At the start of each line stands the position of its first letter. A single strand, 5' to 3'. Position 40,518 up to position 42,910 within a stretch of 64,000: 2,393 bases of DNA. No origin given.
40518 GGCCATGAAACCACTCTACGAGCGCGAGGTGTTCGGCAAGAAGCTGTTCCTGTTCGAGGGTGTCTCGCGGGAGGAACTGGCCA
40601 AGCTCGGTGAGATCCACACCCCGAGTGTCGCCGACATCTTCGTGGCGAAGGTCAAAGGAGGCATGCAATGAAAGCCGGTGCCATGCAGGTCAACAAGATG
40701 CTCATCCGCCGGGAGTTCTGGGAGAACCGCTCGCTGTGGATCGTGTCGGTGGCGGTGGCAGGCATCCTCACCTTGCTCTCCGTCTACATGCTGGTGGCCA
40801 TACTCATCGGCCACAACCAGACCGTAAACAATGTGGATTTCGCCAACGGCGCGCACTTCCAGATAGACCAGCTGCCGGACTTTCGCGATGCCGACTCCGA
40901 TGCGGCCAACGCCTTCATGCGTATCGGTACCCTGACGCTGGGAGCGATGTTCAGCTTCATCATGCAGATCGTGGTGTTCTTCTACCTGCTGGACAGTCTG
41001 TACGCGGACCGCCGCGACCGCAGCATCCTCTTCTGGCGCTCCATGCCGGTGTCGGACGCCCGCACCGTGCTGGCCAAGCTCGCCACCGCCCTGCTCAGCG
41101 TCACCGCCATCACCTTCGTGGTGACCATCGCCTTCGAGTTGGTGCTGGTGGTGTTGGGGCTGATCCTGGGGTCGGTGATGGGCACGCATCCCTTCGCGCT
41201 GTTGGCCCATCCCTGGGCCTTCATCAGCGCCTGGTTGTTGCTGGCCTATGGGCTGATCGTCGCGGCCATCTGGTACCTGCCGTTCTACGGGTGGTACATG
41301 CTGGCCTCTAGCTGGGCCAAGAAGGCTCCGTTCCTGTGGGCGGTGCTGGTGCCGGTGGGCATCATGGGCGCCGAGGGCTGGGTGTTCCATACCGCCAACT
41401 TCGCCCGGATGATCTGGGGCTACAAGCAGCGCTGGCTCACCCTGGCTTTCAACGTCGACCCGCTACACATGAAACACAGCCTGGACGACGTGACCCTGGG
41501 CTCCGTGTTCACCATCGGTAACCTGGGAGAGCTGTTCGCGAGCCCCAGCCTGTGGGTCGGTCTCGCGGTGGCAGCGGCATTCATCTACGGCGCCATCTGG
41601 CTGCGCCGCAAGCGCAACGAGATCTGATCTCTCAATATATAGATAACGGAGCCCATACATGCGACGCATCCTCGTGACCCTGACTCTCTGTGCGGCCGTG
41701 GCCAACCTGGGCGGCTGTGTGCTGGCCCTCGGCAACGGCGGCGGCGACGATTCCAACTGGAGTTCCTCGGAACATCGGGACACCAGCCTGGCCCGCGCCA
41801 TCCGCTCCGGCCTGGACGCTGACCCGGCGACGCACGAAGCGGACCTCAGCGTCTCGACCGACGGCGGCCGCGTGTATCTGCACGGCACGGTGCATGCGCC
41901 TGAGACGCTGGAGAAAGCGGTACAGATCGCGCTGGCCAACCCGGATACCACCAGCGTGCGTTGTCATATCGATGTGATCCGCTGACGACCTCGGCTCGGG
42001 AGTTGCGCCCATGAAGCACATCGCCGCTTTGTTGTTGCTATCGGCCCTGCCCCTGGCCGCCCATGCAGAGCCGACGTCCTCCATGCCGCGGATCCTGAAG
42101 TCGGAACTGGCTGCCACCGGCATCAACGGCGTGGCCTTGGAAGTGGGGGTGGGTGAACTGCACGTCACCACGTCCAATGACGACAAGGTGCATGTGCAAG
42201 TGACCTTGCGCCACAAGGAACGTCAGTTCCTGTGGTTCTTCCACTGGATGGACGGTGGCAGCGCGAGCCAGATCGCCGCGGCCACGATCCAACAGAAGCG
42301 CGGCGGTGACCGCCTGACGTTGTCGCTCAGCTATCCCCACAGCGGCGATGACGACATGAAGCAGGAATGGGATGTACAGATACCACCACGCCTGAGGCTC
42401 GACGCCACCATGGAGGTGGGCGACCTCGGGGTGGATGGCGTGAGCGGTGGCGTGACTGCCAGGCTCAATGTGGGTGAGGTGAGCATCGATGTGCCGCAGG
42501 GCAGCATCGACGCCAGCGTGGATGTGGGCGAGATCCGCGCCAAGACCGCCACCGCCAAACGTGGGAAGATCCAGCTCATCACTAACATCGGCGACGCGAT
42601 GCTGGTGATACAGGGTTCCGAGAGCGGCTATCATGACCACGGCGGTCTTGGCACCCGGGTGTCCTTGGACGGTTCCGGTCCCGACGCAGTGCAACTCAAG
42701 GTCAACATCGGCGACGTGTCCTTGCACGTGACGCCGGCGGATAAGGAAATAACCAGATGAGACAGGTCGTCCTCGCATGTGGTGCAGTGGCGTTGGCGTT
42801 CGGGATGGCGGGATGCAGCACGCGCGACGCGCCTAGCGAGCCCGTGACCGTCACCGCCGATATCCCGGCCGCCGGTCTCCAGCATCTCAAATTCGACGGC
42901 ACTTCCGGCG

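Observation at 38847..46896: Candidate undescribed envelope module: TonB-box-repeat protein, YtrA-GntR, ABC pair, BON, two Toastrack proteins, anchored serine hydrolase, CPBP protease (and YajQ)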

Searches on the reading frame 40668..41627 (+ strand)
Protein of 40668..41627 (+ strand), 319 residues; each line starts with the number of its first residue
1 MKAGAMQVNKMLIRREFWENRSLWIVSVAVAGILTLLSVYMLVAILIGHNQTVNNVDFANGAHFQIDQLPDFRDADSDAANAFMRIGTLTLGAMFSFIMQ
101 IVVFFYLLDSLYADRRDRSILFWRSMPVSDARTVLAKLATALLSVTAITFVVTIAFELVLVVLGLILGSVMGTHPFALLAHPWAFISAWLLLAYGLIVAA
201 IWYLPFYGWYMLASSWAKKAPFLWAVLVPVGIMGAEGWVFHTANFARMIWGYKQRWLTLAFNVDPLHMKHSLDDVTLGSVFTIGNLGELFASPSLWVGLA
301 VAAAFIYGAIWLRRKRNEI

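Call 3: search_protein_families(library=pfam, proteins=[window:40668-41627:+], max_evalue=0.01)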
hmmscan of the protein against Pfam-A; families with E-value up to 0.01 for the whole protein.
window:40668-41627:+ (319 aa): 2 families
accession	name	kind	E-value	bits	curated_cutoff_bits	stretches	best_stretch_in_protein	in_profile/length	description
PF13346.12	ABC2_membrane_5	-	0.0027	17.7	25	1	91-162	35-105/205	ABC-2 family transporter protein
PF12698.13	ABC2_membrane_3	-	0.0057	16.2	31.6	1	80-204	154-260/347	ABC-2 family transporter protein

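Call 4: search_protein_families(library=ncbifam, proteins=[window:40668-41627:+], max_evalue=0.01)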
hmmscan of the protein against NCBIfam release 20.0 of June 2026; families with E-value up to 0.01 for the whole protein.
window:40668-41627:+ (319 aa): 0 families

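Call 5: search_protein_families(library=pfam, proteins=[window:40668-41627:+], max_evalue=10)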
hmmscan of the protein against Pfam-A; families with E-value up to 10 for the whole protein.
window:40668-41627:+ (319 aa): 4 families
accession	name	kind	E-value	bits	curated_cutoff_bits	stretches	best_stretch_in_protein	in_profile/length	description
PF13346.12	ABC2_membrane_5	-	0.0027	17.7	25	1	91-162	35-105/205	ABC-2 family transporter protein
PF12698.13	ABC2_membrane_3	-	0.0057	16.2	31.6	1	80-204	154-260/347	ABC-2 family transporter protein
PF10011.15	DUF2254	-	1.4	8.1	28.8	1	101-155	24-69/368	Predicted membrane protein (DUF2254)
PF16894.10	DUF5084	-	6.4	7.7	27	1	23-46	4-27/130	Domain of unknown function (DUF5084)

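Call 6: search_protein_families(library=padloc, proteins=[window:40668-41627:+], max_evalue=0.01)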
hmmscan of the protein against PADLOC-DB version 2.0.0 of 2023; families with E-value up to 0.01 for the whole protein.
window:40668-41627:+ (319 aa): 0 families

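Call 19: find_homologous_proteins(query=window:40668-41627:+, max_evalue=0.001)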
Query window:40668-41627:+ (319 aa): 1785 proteins with E <= 0.001 among 8000 candidates; the best 120 are listed.
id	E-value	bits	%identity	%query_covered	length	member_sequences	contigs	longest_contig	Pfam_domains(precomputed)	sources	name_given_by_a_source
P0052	2.6e-205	699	100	100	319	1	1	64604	-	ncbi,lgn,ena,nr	ncbi:MAG TPA: hypothetical protein VLV87_01200 [Gammaproteobacteria bacterium]|nr:hypothetical prote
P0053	1.7e-180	617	85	100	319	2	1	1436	-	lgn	-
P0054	8.4e-177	605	83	100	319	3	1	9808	-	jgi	jgi:ABC-2 type transport system permease protein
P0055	1.7e-172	591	82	100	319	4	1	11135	-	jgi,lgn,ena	jgi:ABC-2 type transport system permease protein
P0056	5.9e-172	589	82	100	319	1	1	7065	-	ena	-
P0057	2.3e-163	561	78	100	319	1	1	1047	-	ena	-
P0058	1.4e-161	555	78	100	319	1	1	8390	-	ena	-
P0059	4.1e-160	550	76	100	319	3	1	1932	-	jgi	jgi:ABC-2 type transport system permease protein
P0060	1.2e-156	539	83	90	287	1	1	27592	-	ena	-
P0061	1.7e-148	512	73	100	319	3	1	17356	-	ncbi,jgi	ncbi:MAG TPA: hypothetical protein VGM47_00540 [Gammaproteobacteria bacterium]|jgi:ABC-2 type transp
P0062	1.7e-148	512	72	100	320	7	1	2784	-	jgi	jgi:ABC-2 type transport system permease protein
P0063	3.5e-148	511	73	100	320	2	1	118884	-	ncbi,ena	-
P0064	3.6e-148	511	73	100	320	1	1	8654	-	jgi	jgi:ABC-2 type transport system permease protein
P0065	2.3e-147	509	72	100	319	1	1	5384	-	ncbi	ncbi:MAG TPA: hypothetical protein VGM47_04990 [Gammaproteobacteria bacterium]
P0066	5.2e-147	507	71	100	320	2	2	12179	-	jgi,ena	-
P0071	1.8e-145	502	72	100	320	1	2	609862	-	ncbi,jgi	ncbi:MAG TPA: hypothetical protein VGH91_07535 [Gammaproteobacteria bacterium]|jgi:ABC-2 type transp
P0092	1.3e-127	444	65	100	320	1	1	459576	-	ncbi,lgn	ncbi:MAG TPA: ABC-2 transporter permease [Gammaproteobacteria bacterium]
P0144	2.0e-51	193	37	97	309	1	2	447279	-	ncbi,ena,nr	ncbi:MAG TPA: hypothetical protein VJR90_08585 [Gammaproteobacteria bacterium]|nr:hypothetical prote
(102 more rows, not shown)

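Call 20: find_encoding_contigs(protein=P0071, flank=10000, max_places=1)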
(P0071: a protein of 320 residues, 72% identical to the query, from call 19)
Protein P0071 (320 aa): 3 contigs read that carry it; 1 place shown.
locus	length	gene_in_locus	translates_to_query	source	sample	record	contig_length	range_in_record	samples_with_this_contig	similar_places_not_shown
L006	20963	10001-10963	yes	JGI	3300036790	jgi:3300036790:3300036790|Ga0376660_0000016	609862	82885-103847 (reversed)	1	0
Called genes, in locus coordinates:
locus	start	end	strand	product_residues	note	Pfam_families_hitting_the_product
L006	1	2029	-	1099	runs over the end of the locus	PF00989:PAS, PF13426:PAS_9, PF13426:PAS_9, PF00989:PAS, PF08448:PAS_4, PF13188:PAS_8, PF08447:PAS_3, PF13426:PAS_9, +15 more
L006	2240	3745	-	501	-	PF14114:DUF4286, PF12412:DUF3667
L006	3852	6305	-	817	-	PF02771:Acyl-CoA_dh_N, PF02770:Acyl-CoA_dh_M, PF00441:Acyl-CoA_dh_1, PF09317:ACDH_C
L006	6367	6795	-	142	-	PF13279:4HBT_2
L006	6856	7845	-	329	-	PF00056:Ldh_1_N, PF02866:Ldh_1_C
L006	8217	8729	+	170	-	-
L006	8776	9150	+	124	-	PF00392:GntR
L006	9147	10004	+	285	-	PF02463:SMC_N (faint), PF00005:ABC_tran, PF13304:AAA_21 (weak)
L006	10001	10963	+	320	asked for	-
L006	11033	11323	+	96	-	PF04972:BON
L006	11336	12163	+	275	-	-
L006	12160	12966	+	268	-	-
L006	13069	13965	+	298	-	-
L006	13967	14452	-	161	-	PF04461:YajQ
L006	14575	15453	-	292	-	PF02517:Rce1-like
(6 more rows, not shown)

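Call 21: find_encoding_contigs(protein=P0092, flank=10000, max_places=1)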
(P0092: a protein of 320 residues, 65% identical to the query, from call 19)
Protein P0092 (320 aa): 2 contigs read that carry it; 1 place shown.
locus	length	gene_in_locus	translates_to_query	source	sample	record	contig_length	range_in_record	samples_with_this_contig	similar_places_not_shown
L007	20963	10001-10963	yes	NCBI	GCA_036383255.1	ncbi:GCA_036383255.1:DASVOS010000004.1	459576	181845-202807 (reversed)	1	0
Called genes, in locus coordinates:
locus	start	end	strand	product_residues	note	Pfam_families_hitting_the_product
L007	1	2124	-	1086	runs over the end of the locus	PF00989:PAS, PF13426:PAS_9, PF13426:PAS_9, PF08447:PAS_3, PF00989:PAS, PF13188:PAS_8, PF13426:PAS_9, PF00989:PAS, +17 more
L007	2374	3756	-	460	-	PF14114:DUF4286, PF12412:DUF3667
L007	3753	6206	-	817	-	PF02771:Acyl-CoA_dh_N, PF02770:Acyl-CoA_dh_M, PF00441:Acyl-CoA_dh_1, PF09317:ACDH_C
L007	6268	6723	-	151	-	PF13279:4HBT_2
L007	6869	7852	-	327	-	PF00056:Ldh_1_N, PF02866:Ldh_1_C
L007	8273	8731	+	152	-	-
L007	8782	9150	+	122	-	PF00392:GntR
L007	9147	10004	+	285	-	PF00005:ABC_tran, PF02463:SMC_N (faint), PF13304:AAA_21 (weak)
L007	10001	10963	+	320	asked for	-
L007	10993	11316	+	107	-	PF04972:BON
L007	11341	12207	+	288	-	-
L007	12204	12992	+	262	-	-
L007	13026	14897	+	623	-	PF00144:Beta-lactamase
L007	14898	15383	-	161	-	PF04461:YajQ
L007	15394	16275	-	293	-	PF02517:Rce1-like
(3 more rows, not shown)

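Call 22: find_encoding_contigs(protein=P0144, flank=10000, max_places=1)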
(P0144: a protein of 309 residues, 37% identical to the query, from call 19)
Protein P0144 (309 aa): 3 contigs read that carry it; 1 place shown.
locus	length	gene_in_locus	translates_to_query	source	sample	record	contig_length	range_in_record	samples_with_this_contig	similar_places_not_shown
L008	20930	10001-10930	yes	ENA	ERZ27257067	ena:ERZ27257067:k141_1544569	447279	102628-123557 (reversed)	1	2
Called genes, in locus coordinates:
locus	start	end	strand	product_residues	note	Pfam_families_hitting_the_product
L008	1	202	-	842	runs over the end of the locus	PF02771:Acyl-CoA_dh_N, PF02770:Acyl-CoA_dh_M, PF00441:Acyl-CoA_dh_1, PF09317:ACDH_C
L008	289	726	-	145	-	PF13279:4HBT_2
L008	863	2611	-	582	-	PF13492:GAF_3 (weak)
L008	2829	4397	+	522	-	PF00450:Peptidase_S10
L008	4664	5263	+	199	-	PF00578:AhpC-TSA, PF02630:SCO1-SenC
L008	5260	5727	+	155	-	PF04314:LpqE-like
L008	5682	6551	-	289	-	PF09678:Caa3_CtaG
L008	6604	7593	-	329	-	PF00056:Ldh_1_N, PF02866:Ldh_1_C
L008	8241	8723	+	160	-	-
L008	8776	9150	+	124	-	PF00392:GntR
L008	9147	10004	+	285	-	PF02463:SMC_N (faint), PF00005:ABC_tran, PF13304:AAA_21 (weak)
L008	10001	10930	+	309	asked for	-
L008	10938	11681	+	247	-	-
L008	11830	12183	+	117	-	PF20337:DUF6632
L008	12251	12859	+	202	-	PF02798:GST_N, PF13417:GST_N_3, PF13409:GST_N_2, PF00043:GST_C, PF13410:GST_C_2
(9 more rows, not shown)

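Call 27: find_related_loci(query=A2, collection=genome_contigs, flank=10000)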
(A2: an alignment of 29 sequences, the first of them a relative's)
Query A2 (319 aa) in genome_contigs; peptide patterns used: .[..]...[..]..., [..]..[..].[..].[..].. (x = any residue, [..] = any of these).
599 stretches matched a pattern (row limit reached: there are more); 587 encode a relative of the query (tblastn E <= 1e-3); the best 80 are kept; 80 distinct loci.
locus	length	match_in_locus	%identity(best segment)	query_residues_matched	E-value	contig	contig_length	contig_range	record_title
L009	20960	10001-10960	57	1-319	4e-113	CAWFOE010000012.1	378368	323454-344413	MAG: uncultured proteobacterium isolate MFD06092.bin.2.155 genome assembly, contig: contig_68659, whole genome shotgun s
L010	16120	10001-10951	56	1-319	3e-104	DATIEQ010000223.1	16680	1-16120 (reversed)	MAG TPA_asm: Gammaproteobacteria bacterium isolate SMAG_U16373 k141_225326, whole genome shotgun sequence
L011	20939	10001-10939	47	1-319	1e-74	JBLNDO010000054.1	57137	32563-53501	MAG: Bacillota bacterium isolate MAG97 PRJNA917189_bin4_renamed_53, whole genome shotgun sequence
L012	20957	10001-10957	69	1-319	4e-145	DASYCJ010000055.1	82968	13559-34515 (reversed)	MAG TPA_asm: Gammaproteobacteria bacterium isolate SMAG_U4930 k141_4250977, whole genome shotgun sequence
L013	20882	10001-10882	37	6-319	9e-60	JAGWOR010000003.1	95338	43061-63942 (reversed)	MAG: Gammaproteobacteria bacterium isolate REEB260 contig-150_273, whole genome shotgun sequence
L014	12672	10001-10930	33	6-319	3e-56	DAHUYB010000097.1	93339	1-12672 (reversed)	MAG TPA_asm: Gammaproteobacteria bacterium isolate clean268 k141_921233, whole genome shotgun sequence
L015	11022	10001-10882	38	14-318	6e-56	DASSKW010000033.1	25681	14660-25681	MAG TPA_asm: Gammaproteobacteria bacterium isolate SMAG_U1153 k141_327956, whole genome shotgun sequence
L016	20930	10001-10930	37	2-318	3e-55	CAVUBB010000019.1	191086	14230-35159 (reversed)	MAG: uncultured proteobacterium isolate MFD05684.bin.2.147 genome assembly, contig: contig_79356, whole genome shotgun s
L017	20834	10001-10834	39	13-319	7e-54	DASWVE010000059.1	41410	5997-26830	MAG TPA_asm: Candidatus Acidiferrales bacterium isolate SMAG_U3621 k141_416189, whole genome shotgun sequence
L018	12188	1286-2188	36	11-319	2e-52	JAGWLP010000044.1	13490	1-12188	MAG: Gammaproteobacteria bacterium isolate REEB188 contig-150_7083, whole genome shotgun sequence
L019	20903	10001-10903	36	12-319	2e-52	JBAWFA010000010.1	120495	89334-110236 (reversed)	MAG: Gammaproteobacteria bacterium isolate MFD05722_ilm_asm_bin35 k127_142387, whole genome shotgun sequence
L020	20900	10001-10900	39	5-318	3e-47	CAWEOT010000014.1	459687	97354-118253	MAG: uncultured Gammaproteobacteria bacterium isolate MFD02242.bin.1.123 genome assembly, contig: contig_41633, whole ge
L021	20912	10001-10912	37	8-318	6e-46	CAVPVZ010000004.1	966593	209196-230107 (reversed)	MAG: uncultured Gammaproteobacteria bacterium isolate MFD09964.bin.2.256 genome assembly, contig: contig_5040, whole gen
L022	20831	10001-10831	35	13-319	4e-45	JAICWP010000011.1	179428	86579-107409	MAG: Acidobacteriales bacterium isolate LS_FP_2_bin.54 k141_5157841_length_179428_cov_24.5622, whole genome shotgun sequ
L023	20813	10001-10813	38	13-319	2e-45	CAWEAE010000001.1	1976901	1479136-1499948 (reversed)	MAG: Terriglobia bacterium isolate MFD05705.bin.1.27 genome assembly, contig: contig_27177, whole genome shotgun sequenc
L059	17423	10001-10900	32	12-319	2e-40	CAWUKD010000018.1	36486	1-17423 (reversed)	MAG: uncultured Gammaproteobacteria bacterium isolate SRR17458637_binner23_1_1705322959 genome assembly, contig: ERZ2185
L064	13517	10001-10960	34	4-318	5e-40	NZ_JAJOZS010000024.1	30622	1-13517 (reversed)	Stenotrophomonas sp. MMGLT7 Scaffold24, whole genome shotgun sequence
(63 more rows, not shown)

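Call 34: search_protein_families(library=pfam, proteins=[L064:11025-11849:+, L059:10976-12202:+], max_evalue=0.01)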
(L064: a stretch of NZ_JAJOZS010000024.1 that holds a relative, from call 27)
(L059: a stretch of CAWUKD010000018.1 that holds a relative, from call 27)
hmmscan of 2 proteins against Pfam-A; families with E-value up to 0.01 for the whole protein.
L064:11025-11849:+ (274 aa): 2 families
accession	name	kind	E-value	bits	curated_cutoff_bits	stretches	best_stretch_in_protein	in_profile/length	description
PF13349.12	DUF4097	-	2.2e-09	37.5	22.9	1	42-243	5-212/247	Toastrack DUF4097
PF10988.14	DUF2807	-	3.6e-05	24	24.2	1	178-259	74-158/181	Putative auto-transporter adhesin, head GIN domain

L059:10976-12202:+ (408 aa): 2 families
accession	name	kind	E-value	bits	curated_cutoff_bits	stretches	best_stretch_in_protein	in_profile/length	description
PF13349.12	DUF4097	-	1.1e-11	45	22.9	2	161-291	70-192/247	Toastrack DUF4097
PF01203.25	T2SSN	-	0.0078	16.7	29.6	0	218-330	60-182/211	Type II secretion system (T2SS), protein N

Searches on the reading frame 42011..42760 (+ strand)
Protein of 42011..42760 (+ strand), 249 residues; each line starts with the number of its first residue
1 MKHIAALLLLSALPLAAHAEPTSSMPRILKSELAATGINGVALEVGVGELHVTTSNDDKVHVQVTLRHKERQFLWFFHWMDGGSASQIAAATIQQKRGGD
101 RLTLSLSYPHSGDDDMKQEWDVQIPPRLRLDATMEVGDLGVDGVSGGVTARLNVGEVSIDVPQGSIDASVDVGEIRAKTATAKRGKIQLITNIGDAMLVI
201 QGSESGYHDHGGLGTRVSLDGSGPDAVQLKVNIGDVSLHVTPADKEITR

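Call 3: search_protein_families(library=pfam, proteins=[window:42011-42760:+], max_evalue=0.01)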
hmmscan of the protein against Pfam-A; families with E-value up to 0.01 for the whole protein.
window:42011-42760:+ (249 aa): 0 families

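Call 4: search_protein_families(library=ncbifam, proteins=[window:42011-42760:+], max_evalue=0.01)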
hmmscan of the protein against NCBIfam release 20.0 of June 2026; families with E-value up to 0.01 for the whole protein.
window:42011-42760:+ (249 aa): 0 families

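Call 5: search_protein_families(library=pfam, proteins=[window:42011-42760:+], max_evalue=10)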
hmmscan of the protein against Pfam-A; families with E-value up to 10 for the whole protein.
window:42011-42760:+ (249 aa): 2 families
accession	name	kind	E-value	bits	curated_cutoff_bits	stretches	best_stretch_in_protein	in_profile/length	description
PF17115.11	Toast_rack_N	-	0.046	14.4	22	1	41-70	8-37/92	N-terminal domain of toast_rack, DUF2154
PF11210.13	DUF2996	-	0.093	13.7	27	1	29-80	19-70/120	Protein of unknown function (DUF2996)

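Call 6: search_protein_families(library=padloc, proteins=[window:42011-42760:+], max_evalue=0.01)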
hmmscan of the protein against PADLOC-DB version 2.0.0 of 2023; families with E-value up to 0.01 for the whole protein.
window:42011-42760:+ (249 aa): 0 families
